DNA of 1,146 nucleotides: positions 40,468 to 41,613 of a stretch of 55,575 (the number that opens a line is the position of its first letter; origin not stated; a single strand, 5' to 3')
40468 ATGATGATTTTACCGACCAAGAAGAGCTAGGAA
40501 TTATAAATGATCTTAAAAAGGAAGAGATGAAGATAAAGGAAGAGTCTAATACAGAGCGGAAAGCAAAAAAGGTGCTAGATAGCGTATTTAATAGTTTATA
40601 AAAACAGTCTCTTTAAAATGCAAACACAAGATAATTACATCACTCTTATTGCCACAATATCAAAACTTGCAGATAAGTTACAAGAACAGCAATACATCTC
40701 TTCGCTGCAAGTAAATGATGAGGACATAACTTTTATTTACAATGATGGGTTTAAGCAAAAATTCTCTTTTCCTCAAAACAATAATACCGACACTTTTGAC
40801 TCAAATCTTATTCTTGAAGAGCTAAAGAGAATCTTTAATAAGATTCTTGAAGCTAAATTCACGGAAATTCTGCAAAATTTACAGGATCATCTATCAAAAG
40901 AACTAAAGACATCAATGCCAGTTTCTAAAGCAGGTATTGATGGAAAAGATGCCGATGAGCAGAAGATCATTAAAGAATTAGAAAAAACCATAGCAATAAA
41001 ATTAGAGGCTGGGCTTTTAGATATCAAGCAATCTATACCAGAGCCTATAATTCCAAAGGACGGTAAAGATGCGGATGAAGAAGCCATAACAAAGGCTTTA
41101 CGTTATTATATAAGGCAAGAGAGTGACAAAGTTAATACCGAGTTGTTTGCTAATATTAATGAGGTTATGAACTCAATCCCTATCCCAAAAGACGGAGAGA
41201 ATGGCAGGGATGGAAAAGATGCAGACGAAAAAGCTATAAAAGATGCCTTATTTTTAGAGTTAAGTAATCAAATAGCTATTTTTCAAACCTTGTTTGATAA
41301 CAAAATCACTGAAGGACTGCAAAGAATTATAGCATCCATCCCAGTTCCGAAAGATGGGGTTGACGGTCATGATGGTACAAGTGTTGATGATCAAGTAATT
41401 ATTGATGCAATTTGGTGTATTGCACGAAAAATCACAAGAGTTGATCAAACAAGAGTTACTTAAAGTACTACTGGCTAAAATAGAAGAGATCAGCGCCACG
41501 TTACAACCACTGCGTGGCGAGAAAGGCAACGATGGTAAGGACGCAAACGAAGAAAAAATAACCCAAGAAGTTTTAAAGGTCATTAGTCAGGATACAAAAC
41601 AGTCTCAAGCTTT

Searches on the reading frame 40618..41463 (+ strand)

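Call 3: search_protein_families(library=pfam, proteins=[window:40618-41463:+], max_evalue=0.01)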
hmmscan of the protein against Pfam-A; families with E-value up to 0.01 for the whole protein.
window:40618-41463:+ (281 aa): 1 family
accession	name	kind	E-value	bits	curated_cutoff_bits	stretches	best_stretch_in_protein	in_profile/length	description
PF18241.6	AvrM-A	-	0.0091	16.9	27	1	20-167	10-142/147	Flax-rust effector AvrM-A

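Call 12: search_protein_families(library=phrogs, proteins=[window:40618-41463:+], max_evalue=0.01)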
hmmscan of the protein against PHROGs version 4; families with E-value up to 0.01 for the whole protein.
window:40618-41463:+ (281 aa): 3 families
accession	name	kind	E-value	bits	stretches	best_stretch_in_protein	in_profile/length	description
phrog_1289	-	head and packaging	9.3e-07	29.6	2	81-261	16-201/331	portal protein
phrog_6560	-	unknown function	0.003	18.8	1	54-105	15-66/144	-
phrog_8767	-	unknown function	0.0031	18.6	0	169-269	55-153/181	-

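Call 39: search_protein_families(library=ncbifam, proteins=[window:40618-41463:+], max_evalue=0.01)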
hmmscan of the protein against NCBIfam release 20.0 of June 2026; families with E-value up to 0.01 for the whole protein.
window:40618-41463:+ (281 aa): 0 families
